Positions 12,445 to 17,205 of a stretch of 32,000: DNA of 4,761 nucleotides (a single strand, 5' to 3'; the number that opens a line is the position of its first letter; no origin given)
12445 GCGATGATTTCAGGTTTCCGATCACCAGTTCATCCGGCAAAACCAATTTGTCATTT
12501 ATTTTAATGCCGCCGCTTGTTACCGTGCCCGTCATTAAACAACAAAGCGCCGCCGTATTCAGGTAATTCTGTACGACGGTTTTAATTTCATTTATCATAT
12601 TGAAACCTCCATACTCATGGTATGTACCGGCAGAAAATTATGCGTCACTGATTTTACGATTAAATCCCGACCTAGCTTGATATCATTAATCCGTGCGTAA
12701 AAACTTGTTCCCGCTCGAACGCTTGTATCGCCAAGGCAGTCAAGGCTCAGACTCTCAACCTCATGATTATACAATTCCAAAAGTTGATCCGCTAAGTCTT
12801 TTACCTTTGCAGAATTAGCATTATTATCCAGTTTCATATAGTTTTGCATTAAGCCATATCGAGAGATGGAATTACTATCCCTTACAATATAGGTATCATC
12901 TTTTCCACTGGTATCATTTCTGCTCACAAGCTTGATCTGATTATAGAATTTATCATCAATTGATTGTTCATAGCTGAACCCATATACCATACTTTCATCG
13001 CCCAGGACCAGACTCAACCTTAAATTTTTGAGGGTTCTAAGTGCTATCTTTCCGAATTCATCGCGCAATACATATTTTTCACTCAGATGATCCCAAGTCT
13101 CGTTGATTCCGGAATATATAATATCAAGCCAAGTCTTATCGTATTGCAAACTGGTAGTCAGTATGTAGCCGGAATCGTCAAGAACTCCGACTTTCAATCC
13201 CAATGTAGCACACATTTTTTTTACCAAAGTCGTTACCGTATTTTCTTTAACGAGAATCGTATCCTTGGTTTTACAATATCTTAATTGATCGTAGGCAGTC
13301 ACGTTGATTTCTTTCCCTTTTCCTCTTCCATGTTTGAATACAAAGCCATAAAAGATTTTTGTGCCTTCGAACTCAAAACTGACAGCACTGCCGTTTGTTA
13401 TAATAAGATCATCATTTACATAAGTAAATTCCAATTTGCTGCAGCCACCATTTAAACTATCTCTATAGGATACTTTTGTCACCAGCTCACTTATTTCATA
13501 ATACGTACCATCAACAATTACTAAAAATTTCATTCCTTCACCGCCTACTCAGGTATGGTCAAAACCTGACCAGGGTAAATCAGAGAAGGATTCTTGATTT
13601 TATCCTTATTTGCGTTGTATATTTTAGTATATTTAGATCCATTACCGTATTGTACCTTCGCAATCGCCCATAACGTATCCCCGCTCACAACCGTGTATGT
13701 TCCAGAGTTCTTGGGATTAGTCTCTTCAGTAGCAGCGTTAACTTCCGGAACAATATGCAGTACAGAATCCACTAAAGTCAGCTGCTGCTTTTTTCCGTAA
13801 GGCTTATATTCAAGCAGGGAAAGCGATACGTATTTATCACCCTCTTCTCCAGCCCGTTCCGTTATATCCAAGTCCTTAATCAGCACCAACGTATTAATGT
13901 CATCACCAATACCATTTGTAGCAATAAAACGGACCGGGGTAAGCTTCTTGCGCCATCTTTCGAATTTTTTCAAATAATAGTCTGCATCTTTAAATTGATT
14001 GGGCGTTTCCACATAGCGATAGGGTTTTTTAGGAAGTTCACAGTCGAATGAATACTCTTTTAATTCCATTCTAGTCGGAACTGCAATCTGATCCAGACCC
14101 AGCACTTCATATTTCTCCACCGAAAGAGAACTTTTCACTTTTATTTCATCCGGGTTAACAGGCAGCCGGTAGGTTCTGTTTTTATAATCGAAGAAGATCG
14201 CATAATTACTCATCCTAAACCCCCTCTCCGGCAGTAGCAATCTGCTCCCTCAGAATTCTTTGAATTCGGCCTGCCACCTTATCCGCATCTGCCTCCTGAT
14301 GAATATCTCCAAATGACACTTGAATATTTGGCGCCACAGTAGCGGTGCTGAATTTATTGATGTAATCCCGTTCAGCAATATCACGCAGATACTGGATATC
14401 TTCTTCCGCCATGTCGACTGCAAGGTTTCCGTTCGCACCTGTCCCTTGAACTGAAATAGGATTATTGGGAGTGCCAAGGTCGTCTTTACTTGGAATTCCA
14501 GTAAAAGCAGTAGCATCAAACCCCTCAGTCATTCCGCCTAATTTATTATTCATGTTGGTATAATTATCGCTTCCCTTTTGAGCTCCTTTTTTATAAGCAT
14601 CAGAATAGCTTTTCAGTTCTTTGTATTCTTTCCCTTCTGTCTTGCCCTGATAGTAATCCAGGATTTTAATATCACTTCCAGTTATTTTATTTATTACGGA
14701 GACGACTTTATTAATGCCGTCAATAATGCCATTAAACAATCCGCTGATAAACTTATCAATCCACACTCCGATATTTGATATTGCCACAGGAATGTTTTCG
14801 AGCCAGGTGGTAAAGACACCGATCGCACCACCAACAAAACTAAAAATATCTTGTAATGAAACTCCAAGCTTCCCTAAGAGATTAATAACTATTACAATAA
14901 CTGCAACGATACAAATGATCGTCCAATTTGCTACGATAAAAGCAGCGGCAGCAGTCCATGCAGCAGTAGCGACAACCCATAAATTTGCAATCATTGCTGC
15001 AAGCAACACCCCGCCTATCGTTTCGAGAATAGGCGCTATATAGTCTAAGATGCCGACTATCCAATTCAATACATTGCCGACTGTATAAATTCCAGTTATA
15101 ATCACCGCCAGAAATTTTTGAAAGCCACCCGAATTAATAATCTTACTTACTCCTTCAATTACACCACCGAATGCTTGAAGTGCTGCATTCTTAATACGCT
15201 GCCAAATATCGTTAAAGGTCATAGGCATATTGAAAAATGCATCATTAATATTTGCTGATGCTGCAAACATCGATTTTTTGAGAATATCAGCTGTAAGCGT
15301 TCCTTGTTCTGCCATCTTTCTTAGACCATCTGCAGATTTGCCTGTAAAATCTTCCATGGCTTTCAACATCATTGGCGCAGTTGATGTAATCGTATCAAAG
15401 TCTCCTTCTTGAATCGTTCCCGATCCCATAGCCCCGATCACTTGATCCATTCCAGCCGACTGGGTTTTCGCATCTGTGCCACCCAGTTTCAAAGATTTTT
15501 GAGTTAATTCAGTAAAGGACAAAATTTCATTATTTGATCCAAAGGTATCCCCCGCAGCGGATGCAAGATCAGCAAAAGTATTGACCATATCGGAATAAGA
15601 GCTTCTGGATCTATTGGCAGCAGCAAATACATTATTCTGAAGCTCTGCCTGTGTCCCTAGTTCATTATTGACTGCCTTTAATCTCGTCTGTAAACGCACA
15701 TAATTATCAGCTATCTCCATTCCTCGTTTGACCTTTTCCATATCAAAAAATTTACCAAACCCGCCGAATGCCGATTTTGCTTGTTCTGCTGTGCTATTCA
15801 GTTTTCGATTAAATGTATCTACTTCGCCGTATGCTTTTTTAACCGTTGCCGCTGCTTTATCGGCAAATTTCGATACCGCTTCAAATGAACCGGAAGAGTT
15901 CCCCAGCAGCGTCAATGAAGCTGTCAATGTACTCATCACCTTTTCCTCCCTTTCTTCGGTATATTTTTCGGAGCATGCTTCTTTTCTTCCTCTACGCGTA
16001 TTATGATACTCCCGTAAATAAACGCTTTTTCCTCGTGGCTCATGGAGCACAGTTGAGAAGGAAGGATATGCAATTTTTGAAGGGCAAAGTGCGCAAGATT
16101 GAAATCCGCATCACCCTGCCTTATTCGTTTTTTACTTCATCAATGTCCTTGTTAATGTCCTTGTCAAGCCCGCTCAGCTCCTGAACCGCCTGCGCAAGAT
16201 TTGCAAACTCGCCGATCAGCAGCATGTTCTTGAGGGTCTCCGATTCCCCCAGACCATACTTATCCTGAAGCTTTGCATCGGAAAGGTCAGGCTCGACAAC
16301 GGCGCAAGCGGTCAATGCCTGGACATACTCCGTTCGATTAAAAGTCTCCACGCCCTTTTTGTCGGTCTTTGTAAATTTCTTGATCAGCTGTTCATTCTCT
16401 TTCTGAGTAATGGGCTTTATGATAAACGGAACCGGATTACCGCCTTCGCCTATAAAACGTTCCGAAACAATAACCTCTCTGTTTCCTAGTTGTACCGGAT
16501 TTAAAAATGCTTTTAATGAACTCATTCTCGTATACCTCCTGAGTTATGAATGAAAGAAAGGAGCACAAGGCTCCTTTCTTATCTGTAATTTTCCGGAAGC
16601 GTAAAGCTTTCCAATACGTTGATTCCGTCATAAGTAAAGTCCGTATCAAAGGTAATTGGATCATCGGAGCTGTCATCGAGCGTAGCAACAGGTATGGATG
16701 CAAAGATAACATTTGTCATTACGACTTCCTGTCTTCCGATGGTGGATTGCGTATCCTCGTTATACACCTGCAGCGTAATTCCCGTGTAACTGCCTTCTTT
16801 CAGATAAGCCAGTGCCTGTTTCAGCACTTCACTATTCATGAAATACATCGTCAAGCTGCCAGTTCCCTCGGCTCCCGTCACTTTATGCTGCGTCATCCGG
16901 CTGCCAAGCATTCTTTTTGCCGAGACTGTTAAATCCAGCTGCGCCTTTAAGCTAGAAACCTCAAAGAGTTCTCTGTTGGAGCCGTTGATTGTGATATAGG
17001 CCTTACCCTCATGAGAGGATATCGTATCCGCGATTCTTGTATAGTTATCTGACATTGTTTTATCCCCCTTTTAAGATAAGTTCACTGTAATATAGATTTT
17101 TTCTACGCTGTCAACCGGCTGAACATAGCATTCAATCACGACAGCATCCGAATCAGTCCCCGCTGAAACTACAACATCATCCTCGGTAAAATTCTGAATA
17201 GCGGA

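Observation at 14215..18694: Module B is head-less: it starts at a terminator-like gene and a compact 348-aa sheath directly after the sugar operon (R-type tailocin-like layout)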

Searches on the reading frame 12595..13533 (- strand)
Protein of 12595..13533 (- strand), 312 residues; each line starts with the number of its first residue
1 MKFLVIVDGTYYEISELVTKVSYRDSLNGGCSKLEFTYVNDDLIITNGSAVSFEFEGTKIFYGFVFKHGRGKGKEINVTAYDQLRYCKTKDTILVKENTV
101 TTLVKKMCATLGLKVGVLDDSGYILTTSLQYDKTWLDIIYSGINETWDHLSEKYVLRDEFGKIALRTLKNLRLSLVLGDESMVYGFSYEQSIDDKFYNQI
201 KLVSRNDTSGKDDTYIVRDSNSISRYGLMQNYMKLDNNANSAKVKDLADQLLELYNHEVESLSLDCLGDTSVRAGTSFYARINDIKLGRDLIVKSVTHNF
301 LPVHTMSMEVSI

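Call 5: search_protein_families(library=pfam, proteins=[window:12595-13533:-], max_evalue=0.01)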
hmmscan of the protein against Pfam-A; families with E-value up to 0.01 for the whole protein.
window:12595-13533:- (312 aa): 1 family
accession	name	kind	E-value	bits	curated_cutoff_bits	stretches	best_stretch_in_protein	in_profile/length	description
PF24032.1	YQBQ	-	1.7e-96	323.5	27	1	21-310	1-293/294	YQBQ-like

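Call 46: search_solved_structures(query=window:12595-13533:-, max_evalue=0.01)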
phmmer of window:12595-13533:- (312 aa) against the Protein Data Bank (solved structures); distinct sequences matched with E-value up to 0.01: 0.

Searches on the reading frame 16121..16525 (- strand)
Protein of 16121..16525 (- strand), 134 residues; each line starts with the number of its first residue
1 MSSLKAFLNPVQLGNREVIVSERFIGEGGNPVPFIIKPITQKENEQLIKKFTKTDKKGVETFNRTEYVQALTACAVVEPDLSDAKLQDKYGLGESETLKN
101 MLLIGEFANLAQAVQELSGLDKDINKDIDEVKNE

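Call 5: search_protein_families(library=pfam, proteins=[window:16121-16525:-], max_evalue=0.01)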
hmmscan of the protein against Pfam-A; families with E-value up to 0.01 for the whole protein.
window:16121-16525:- (134 aa): 1 family
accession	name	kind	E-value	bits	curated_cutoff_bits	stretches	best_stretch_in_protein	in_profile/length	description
PF08890.17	Phage_TAC_5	-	9.9e-34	116.6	27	1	4-132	1-135/135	Phage XkdN-like tail assembly chaperone protein, TAC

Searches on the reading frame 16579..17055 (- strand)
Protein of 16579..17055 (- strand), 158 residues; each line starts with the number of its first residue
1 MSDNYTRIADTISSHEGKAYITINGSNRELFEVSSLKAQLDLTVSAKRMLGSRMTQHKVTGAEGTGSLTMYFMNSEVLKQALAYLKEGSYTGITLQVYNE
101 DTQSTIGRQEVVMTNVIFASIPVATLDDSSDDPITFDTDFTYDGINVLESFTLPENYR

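Call 5: search_protein_families(library=pfam, proteins=[window:16579-17055:-], max_evalue=0.01)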
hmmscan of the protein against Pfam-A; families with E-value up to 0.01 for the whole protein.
window:16579-17055:- (158 aa): 2 families
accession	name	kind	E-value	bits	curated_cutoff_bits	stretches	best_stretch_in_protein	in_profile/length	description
PF09393.16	DUF2001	-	1.2e-36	126.3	27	1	6-149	3-139/139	Phage tail tube protein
PF18906.5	Phage_tube_2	-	0.007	16.4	27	0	14-135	157-259/266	Phage tail tube protein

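Call 25: find_encoding_contigs(protein=window:16579-17055:-, flank=10000, max_places=6)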
Protein window:16579-17055:- (158 aa): 4 contigs read that carry it; 4 places shown.
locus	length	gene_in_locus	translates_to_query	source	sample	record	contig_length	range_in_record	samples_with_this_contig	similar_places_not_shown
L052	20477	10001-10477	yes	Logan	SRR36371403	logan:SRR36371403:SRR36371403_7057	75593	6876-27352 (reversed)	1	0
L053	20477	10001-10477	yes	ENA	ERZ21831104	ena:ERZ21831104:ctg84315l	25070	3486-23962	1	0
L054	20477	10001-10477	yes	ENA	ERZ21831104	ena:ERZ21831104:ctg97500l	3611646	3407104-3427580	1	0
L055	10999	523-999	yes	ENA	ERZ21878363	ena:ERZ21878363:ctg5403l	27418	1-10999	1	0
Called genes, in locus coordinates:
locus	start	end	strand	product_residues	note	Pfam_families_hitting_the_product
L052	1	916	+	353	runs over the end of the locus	PF04984:Phage_sheath_1, PF17482:Phage_sheath_1C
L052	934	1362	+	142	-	PF09393:DUF2001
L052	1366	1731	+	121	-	PF08890:Phage_TAC_5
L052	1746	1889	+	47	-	-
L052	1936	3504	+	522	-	-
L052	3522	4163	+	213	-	PF01476:LysM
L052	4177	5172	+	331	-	PF24032:YQBQ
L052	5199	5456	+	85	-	PF10844:DUF2577 (weak)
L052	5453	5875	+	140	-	PF10934:Sheath_initiator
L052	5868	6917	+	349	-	PF04865:Baseplate_J, PF26078:Baseplate_J_M, PF26079:Baseplate_J_C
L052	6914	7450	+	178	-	PF10076:Phage_Mu_Gp48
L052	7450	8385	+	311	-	-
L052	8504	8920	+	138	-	PF20765:Phage_tail_terminator_8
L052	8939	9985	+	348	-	PF22671:Gp18_domIII_N, PF04984:Phage_sheath_1, PF17482:Phage_sheath_1C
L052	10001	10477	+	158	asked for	PF09393:DUF2001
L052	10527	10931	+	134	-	PF08890:Phage_TAC_5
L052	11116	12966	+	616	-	PF20155:TMP_3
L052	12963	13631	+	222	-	PF01476:LysM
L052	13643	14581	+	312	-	PF24032:YQBQ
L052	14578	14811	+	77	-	-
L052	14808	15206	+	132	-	PF10934:Sheath_initiator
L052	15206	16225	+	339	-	PF26078:Baseplate_J_M, PF26079:Baseplate_J_C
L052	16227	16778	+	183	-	PF10076:Phage_Mu_Gp48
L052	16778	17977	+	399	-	-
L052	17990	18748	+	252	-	-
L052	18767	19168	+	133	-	-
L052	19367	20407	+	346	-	PF26078:Baseplate_J_M, PF26079:Baseplate_J_C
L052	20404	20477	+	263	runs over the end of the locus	PF10076:Phage_Mu_Gp48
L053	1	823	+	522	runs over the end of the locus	-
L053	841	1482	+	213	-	PF01476:LysM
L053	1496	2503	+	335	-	PF24032:YQBQ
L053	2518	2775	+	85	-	PF10844:DUF2577 (faint)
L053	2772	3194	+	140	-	PF10934:Sheath_initiator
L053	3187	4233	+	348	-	PF04865:Baseplate_J, PF26078:Baseplate_J_M, PF26079:Baseplate_J_C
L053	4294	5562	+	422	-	PF12708:Pect-lyase_RHGA_epim, PF13229:Beta_helix (weak), PF05048:NosD, PF13229:Beta_helix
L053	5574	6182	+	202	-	PF10076:Phage_Mu_Gp48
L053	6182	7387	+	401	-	PF21722:Gly_rich_2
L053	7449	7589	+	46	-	-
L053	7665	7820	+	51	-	-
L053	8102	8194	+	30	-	-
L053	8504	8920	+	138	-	PF20765:Phage_tail_terminator_8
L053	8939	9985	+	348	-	PF22671:Gp18_domIII_N, PF04984:Phage_sheath_1, PF17482:Phage_sheath_1C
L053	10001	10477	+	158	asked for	PF09393:DUF2001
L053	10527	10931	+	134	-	PF08890:Phage_TAC_5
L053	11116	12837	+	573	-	PF20155:TMP_3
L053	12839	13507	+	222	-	PF01476:LysM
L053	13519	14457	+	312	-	PF24032:YQBQ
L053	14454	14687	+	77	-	-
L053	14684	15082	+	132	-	PF10934:Sheath_initiator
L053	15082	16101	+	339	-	PF26078:Baseplate_J_M, PF26079:Baseplate_J_C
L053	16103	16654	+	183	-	PF10076:Phage_Mu_Gp48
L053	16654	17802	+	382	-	-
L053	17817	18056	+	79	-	-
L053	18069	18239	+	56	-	-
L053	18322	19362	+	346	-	PF26078:Baseplate_J_M, PF26079:Baseplate_J_C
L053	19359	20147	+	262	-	PF10076:Phage_Mu_Gp48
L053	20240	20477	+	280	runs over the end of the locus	-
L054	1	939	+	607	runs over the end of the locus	-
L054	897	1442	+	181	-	-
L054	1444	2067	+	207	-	PF10076:Phage_Mu_Gp48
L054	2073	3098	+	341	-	-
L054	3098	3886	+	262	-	PF21722:Gly_rich_2 (weak)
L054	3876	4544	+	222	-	-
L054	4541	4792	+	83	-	-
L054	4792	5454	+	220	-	-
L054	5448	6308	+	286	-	PF13186:SPASM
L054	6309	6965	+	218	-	PF02348:CTP_transf_3 (weak)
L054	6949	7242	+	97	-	-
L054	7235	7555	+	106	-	PF01050:MannoseP_isomer, PF07883:Cupin_2, PF02311:AraC_binding (weak)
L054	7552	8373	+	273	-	PF03102:NeuB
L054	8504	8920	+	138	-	PF20765:Phage_tail_terminator_8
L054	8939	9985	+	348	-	PF22671:Gp18_domIII_N, PF04984:Phage_sheath_1, PF17482:Phage_sheath_1C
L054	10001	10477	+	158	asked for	PF09393:DUF2001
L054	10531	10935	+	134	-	PF08890:Phage_TAC_5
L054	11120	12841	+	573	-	PF20155:TMP_3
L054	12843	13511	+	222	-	PF01476:LysM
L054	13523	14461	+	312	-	PF24032:YQBQ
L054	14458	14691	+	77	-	-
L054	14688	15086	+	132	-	PF10934:Sheath_initiator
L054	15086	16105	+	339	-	PF26078:Baseplate_J_M, PF26079:Baseplate_J_C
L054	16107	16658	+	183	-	PF10076:Phage_Mu_Gp48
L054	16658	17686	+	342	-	-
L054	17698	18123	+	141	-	-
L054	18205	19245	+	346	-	PF26078:Baseplate_J_M, PF26079:Baseplate_J_C (weak)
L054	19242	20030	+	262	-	PF10076:Phage_Mu_Gp48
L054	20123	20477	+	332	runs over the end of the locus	-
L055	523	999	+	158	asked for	PF09393:DUF2001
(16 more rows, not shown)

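Call 41: search_protein_families(library=ncbifam, proteins=[L054:3876-4544:+, L054:4792-5454:+, L054:6949-7242:+, L054:7235-7555:+], max_evalue=0.01)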
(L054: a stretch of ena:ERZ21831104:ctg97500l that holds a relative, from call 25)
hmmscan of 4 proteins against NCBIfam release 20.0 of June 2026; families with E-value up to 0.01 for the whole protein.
L054:3876-4544:+ (222 aa): 0 families

L054:4792-5454:+ (220 aa): 0 families

L054:6949-7242:+ (97 aa): 0 families

L054:7235-7555:+ (106 aa): 4 families
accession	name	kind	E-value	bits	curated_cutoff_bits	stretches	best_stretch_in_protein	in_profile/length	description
TIGR01479.1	GMP_PMI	equivalog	8.2e-10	38.1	372.95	1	4-91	359-446/467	mannose-1-phosphate guanylyltransferase/mannose-6-phosphate isomerase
NF012004.0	PRK15460.1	equivalog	1.1e-07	30.8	859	1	4-91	369-456/478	mannose-1-phosphate guanyltransferase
NF051472.1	LyManIsomGneg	equivalog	0.00083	18.9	350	0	19-56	86-122/227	D-lyxose/D-mannose isomerase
NF049940.1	MandnitrLy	equivalog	0.0082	16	140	1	29-78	44-93/130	(R)-mandelonitrile lyase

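Call 43: search_protein_families(library=pfam, proteins=[L054:3876-4544:+, L054:4792-5454:+, L054:4541-4792:+], max_evalue=0.01)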
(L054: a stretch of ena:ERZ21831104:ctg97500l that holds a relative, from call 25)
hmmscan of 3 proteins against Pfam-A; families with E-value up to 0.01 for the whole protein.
L054:3876-4544:+ (222 aa): 0 families

L054:4792-5454:+ (220 aa): 0 families

L054:4541-4792:+ (83 aa): 1 family
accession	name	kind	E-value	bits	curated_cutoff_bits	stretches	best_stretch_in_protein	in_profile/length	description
PF10571.15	UPF0547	-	4.6e-05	23.9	29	1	60-83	1-24/26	Uncharacterised protein family UPF0547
